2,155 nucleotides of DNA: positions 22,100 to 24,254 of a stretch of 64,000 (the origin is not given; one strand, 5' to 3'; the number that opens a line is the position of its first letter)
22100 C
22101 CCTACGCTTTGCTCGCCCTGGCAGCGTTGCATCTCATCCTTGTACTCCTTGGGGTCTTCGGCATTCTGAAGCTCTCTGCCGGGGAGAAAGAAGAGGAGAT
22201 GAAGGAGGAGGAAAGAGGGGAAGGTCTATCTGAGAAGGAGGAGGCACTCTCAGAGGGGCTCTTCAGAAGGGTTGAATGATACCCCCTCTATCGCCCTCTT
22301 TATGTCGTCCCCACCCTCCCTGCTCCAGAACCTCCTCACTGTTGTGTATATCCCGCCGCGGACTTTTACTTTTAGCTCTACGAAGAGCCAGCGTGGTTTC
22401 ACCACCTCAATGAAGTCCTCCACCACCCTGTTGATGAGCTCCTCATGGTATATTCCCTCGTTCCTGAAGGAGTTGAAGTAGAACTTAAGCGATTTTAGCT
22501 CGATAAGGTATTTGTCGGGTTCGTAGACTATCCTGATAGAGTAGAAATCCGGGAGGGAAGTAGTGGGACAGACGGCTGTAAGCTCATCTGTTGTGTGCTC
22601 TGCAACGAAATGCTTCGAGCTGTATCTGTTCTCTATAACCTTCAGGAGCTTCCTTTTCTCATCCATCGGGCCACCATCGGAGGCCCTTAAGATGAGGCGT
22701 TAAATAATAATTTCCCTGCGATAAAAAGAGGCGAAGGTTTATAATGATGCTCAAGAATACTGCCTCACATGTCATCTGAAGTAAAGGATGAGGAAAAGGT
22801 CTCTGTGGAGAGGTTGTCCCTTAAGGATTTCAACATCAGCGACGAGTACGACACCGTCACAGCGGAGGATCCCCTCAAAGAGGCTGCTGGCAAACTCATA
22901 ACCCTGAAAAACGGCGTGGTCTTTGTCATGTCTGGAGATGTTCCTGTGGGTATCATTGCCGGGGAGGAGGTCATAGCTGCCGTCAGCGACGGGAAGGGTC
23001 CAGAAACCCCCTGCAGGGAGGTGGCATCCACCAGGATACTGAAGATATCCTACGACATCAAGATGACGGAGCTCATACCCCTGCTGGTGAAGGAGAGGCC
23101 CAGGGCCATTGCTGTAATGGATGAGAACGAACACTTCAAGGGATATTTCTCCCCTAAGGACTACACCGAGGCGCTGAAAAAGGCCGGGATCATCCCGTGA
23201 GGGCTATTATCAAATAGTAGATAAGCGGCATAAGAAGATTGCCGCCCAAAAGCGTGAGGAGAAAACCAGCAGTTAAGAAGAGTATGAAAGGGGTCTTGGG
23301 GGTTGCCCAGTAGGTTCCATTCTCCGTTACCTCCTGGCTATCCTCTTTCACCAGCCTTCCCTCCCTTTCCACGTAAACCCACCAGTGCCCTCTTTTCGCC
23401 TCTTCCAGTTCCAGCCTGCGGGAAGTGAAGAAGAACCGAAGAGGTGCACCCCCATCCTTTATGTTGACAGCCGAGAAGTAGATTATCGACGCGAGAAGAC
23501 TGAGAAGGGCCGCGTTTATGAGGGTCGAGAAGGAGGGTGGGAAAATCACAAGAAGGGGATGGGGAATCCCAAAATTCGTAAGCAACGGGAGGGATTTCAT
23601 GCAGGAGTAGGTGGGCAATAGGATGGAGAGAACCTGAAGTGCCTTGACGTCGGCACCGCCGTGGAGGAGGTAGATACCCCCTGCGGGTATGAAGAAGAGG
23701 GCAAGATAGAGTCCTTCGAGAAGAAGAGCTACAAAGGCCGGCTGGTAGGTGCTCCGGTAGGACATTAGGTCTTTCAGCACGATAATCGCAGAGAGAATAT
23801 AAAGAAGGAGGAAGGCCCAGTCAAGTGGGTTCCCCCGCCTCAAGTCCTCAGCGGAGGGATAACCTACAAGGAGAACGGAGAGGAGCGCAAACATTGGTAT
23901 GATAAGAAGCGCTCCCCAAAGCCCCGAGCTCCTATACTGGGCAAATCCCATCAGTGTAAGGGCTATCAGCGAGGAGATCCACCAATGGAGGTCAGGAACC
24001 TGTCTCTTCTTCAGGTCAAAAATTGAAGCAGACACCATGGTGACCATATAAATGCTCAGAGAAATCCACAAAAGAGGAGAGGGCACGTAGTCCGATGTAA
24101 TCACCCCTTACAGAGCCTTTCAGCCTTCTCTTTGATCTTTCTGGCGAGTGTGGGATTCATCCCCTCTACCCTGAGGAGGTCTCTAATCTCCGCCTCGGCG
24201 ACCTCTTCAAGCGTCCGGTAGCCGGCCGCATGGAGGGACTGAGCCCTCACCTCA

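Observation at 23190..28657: Uncharacterised five-gene operon: small membrane protein, PqqD-like RRE protein, 1115-aa exported protein, YbjQ-HhH fusion, A24 prepilin-peptidase-like protease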

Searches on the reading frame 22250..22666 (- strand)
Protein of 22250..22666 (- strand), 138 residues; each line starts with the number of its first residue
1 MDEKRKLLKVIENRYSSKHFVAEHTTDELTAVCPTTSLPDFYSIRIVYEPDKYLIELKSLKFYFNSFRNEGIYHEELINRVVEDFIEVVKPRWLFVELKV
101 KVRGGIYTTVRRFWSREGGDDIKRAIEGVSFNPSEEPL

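Call 94: search_protein_families(library=pfam, proteins=[window:22250-22666:-], max_evalue=0.001)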
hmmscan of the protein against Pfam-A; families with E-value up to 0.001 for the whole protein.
window:22250-22666:- (138 aa): 2 families
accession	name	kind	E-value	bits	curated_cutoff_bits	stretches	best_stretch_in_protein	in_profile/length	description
PF14489.11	QueF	-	4.5e-24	84.9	27.3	1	39-112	1-74/81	QueF-like protein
PF14819.11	QueF_N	-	0.00082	20.2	25.6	0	52-85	65-99/111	Nitrile reductase, 7-cyano-7-deazaguanine-reductase N-term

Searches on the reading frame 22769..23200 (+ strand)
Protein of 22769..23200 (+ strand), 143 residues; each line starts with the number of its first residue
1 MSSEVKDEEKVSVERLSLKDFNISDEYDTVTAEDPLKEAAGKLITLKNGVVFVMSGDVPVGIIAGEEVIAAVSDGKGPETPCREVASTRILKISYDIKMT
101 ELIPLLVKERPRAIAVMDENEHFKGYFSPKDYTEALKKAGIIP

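Call 94: search_protein_families(library=pfam, proteins=[window:22769-23200:+], max_evalue=0.001)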
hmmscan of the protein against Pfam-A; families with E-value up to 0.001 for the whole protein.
window:22769-23200:+ (143 aa): 1 family
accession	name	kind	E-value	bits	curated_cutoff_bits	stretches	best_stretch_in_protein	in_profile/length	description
PF00571.33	CBS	-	4.4e-09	37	24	1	83-137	2-56/57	CBS domain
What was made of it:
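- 22769..23200 (+): Convergent CBS-domain gene that overlaps the g5 3' end by 11 nt. It is conserved next to g5 throughout the clade. Pfam CBS (call 94).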

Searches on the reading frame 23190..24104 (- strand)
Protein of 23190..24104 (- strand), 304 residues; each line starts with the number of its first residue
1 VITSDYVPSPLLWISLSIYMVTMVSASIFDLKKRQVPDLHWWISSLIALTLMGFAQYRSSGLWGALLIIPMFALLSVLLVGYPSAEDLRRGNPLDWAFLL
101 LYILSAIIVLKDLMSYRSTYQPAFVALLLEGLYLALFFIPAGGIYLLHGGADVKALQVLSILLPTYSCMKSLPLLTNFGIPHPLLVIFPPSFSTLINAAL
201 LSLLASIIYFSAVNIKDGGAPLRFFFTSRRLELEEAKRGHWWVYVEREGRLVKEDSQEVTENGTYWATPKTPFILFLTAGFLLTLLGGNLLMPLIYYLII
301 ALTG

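Call 3: search_protein_families(library=pfam, proteins=[window:23190-24104:-], max_evalue=1)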
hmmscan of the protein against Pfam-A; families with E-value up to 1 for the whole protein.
window:23190-24104:- (304 aa): 1 family
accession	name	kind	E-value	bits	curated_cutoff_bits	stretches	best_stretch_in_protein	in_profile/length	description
PF06847.16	Arc_PepC_II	-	3.1e-05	24.9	29.9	1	252-288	51-91/93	Archaeal Peptidase A24 C-terminus Type II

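Call 4: search_protein_families(library=ncbifam, proteins=[window:23190-24104:-], max_evalue=1)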
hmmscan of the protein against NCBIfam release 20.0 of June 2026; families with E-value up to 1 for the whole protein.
window:23190-24104:- (304 aa): 1 family
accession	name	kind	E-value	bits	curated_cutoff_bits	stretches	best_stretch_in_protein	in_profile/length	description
NF040695.1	FlaK_Arch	equivalog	4.9e-09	36.1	330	2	86-295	16-227/230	preflagellin peptidase FlaK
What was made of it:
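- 23190..24104 (-): g5: a FlaK-like A24B GxGD aspartyl membrane peptidase (304 aa). The catalytic residues are Asp30 (24015-24017) and Asp152 in HGGAD (23649-23651). NCBIfam FlaK_Arch gives a weak hit (call 4).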

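Call 21: search_solved_structures(query=window:23190-24104:-, max_evalue=10, show_alignments=2)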
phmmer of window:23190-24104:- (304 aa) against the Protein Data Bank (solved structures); distinct sequences matched with E-value up to 10: 3.
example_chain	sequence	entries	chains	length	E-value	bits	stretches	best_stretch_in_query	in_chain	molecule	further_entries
3s0x_A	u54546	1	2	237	0.025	17.1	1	124-293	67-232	Peptidase A24B, FlaK domain protein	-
1vff_A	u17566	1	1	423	1.2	11.6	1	113-246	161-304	beta-glucosidase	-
9khf_A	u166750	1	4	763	1.5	11.2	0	24-105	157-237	Potassium channel GORK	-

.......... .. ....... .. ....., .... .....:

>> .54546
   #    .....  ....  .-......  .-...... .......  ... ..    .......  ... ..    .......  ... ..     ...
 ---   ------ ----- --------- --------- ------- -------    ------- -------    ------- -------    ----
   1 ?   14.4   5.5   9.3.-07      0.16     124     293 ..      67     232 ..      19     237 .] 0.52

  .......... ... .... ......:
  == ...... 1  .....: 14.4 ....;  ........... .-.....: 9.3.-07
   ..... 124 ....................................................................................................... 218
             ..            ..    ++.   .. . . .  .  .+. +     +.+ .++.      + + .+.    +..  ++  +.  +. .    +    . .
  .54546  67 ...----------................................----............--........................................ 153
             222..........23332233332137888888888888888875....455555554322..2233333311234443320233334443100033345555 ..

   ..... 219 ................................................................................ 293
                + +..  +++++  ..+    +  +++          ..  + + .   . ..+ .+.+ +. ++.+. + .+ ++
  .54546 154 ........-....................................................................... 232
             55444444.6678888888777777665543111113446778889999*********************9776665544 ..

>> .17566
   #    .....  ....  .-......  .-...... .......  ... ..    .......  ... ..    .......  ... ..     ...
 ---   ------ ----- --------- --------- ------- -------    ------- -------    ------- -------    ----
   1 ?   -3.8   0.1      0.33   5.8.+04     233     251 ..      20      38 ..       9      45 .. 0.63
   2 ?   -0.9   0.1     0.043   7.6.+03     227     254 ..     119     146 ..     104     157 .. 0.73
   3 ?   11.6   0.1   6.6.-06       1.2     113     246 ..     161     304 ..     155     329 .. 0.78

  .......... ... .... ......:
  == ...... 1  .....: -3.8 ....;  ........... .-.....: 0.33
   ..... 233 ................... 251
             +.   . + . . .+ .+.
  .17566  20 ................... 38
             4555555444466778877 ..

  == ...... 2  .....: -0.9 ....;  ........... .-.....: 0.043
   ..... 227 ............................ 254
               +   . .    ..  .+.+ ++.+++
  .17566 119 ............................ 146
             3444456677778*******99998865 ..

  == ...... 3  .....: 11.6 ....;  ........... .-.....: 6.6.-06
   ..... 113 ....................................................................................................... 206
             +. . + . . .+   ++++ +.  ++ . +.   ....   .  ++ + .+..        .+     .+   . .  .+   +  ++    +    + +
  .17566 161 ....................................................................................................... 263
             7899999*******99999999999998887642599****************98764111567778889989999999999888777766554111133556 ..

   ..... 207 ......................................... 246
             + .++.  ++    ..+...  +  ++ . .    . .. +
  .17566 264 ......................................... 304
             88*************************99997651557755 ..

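Call 23: find_homologous_proteins(query=window:23190-24104:-, max_evalue=0.001)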
Query window:23190-24104:- (304 aa): 6 proteins with E <= 0.001 among 5797 candidates.
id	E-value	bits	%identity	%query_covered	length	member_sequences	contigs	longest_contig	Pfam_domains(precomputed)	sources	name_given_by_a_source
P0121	3.0e-192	656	99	100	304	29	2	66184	PF06847.17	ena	-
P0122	1.4e-155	535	78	100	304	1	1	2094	PF06847.17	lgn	-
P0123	7.3e-150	516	76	100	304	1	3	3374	-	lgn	-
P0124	2.0e-104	367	56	95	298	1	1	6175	PF06847.17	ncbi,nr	ncbi:MAG: hypothetical protein J7L88_00670 [Thermoplasmata archaeon]|nr:hypothetical protein [Thermo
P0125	5.1e-8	51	31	49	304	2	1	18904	PF01478.24,PF06847.17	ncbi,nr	ncbi:MAG TPA: A24 family peptidase C-terminal domain-containing protein, partial [Thermoplasmata arc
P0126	4.8e-7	47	29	76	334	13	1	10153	PF06847.17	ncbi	-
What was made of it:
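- Tried and rejected: The word-indexed search with g5 found only 6 relatives (call 23).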

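Call 25: find_encoding_contigs(protein=P0121, flank=10000, max_places=3)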
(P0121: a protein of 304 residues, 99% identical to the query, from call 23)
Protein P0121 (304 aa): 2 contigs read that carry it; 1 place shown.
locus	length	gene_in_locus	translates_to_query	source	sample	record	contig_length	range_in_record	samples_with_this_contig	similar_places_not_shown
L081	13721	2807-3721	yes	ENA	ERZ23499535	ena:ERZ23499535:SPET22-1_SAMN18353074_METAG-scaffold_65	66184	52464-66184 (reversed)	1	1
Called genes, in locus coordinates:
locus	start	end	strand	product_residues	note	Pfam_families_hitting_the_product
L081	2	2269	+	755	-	?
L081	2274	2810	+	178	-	PF14520:HHH_5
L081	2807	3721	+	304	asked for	PF06847:Arc_PepC_II (faint)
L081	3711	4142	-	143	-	PF00571:CBS (faint)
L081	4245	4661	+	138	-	PF14489:QueF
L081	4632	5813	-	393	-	-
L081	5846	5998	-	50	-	-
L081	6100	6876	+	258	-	PF08704:GCD14, PF01135:PCMT, PF13847:Methyltransf_31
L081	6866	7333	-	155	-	-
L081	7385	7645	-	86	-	-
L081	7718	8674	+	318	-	PF04055:Radical_SAM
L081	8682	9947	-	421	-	PF00374:NiFeSe_Hases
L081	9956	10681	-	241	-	PF01058:Oxidored_q6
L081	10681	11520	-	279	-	PF00175:NAD_binding_1, PF10418:DHODB_Fe-S_bind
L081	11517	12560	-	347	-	PF12838:Fer4_7 (faint), PF13746:Fer4_18 (faint), PF13534:Fer4_17 (faint), PF17179:Fer4_22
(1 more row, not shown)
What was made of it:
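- On PqqD / RiPP recognition element (PF05402): A radical-SAM gene 4 kb away (18237-19193) lies beside hydrogenase genes and is separated from the cluster by unrelated genes (call 25).
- Checked: The g3|g4 overlap is 20 nt, or a 4-nt gap if g4 starts at GTG 24637, as the gene was called in the twin contig (call 25).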

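Call 44: find_encoding_contigs(protein=P0125, flank=6000, max_places=2)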
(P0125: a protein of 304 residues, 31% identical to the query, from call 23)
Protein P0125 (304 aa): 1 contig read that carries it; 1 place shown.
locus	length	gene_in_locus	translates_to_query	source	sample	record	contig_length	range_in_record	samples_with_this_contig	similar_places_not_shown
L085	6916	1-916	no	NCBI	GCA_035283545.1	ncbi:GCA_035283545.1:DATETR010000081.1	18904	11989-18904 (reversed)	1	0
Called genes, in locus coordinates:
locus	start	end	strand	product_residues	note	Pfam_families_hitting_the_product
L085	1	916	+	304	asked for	PF01478:Peptidase_A24 (weak), PF06847:Arc_PepC_II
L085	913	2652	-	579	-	PF00317:Ribonuc_red_lgN, PF02867:Ribonuc_red_lgC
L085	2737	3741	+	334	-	-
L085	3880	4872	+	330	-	-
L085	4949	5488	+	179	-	-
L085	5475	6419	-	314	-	PF01073:3Beta_HSD, PF01370:Epimerase, PF02719:Polysacc_synt_2, PF04321:RmlD_sub_bind, PF07993:NAD_binding_4, PF13460:NAD_binding_10 (weak), PF16363:GDP_Man_Dehyd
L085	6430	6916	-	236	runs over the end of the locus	PF06695:Sm_multidrug_ex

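Call 45: find_encoding_contigs(protein=P0126, flank=6000, max_places=2)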
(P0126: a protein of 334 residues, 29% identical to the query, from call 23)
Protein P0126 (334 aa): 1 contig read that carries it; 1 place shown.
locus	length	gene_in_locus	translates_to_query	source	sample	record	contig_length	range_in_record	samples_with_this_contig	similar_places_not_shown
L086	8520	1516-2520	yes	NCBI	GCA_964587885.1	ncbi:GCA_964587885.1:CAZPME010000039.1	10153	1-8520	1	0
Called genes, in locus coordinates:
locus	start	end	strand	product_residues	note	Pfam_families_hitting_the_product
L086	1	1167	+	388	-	?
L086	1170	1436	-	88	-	PF03685:UPF0147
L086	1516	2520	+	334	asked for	PF06847:Arc_PepC_II (weak)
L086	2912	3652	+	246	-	PF00753:Lactamase_B, PF12706:Lactamase_B_2 (weak)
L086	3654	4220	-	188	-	-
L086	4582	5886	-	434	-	PF00709:Adenylsucc_synt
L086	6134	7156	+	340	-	PF08271:Zn_Ribbon_TF, PF00382:TFIIB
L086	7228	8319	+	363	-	PF21088:MS_channel_1st, PF00924:MS_channel_2nd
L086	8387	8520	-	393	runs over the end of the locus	PF00589:Phage_integrase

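Call 63: search_solved_structures(query=A3, max_evalue=1, show_alignments=1)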
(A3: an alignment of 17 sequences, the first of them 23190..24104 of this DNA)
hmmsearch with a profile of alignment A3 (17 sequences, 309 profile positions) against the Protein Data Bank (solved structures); distinct sequences matched with E-value up to 1: 1.
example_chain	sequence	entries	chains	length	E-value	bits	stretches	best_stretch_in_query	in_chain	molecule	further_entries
3s0x_A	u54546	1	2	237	6.3e-19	71.5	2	150-306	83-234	Peptidase A24B, FlaK domain protein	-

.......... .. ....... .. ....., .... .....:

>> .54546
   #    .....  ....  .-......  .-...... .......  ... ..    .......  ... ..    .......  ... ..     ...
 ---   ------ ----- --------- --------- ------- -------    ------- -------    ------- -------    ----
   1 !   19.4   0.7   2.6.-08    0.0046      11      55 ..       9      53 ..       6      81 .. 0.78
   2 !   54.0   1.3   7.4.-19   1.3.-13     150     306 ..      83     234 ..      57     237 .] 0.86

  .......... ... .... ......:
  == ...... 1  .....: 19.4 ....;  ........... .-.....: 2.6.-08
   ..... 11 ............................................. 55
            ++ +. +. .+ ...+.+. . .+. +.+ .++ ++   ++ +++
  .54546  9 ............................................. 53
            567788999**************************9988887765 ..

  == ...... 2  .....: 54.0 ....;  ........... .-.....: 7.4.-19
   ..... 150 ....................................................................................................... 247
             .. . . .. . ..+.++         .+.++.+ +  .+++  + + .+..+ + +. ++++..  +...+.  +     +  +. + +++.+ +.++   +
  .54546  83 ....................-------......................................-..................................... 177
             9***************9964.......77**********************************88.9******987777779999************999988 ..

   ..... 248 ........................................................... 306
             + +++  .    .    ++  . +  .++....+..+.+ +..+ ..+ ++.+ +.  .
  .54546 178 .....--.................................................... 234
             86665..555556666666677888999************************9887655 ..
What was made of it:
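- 23190..24104 (-): Family profile A3 against FlaK 3s0x gives E 6e-19, with both Asp motifs aligned (call 63).
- On Peptidase A24B (FlaK-like GxGD aspartyl peptidase): Both align to the FlaK motifs (calls 21, 63). Family profile against FlaK 3s0x: E 6e-19 over both halves (call 63).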

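Call 64: find_related_loci(query=A3, collection=metagenome_contigs, flank=6000)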
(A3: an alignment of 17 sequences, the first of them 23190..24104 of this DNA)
Query A3 (304 aa) in metagenome_contigs; peptide patterns used: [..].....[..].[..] (x = any residue, [..] = any of these).
454 stretches matched a pattern; 404 encode a relative of the query (tblastn E <= 1e-3); the best 80 are kept; 80 distinct loci.
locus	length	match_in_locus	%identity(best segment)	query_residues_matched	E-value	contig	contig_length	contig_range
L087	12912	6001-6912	100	1-304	0e+0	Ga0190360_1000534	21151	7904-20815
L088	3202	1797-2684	31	14-295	5e-33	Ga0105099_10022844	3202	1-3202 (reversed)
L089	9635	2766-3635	30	14-289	5e-32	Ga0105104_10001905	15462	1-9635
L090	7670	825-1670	32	25-292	8e-31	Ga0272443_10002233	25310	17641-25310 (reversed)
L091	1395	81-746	32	79-289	2e-24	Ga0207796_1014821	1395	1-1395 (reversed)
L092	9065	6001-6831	29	18-291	9e-24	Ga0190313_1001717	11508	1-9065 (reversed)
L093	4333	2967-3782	30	26-292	4e-22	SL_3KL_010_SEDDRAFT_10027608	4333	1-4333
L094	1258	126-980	27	26-301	4e-22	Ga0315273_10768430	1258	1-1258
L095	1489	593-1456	29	18-291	1e-21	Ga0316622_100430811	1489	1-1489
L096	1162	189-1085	26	13-296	1e-21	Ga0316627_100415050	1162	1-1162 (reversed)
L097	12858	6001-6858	29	22-294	6e-21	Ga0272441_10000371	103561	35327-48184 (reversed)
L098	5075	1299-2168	29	14-295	6e-20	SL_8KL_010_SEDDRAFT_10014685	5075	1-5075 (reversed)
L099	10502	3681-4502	26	26-289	3e-19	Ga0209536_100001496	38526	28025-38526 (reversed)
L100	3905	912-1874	27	1-289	9e-19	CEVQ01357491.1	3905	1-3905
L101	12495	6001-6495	35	134-292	2e-18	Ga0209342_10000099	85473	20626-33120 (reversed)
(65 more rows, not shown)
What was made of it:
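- Tried and rejected: The metagenome scan was needed to see the family (call 64).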
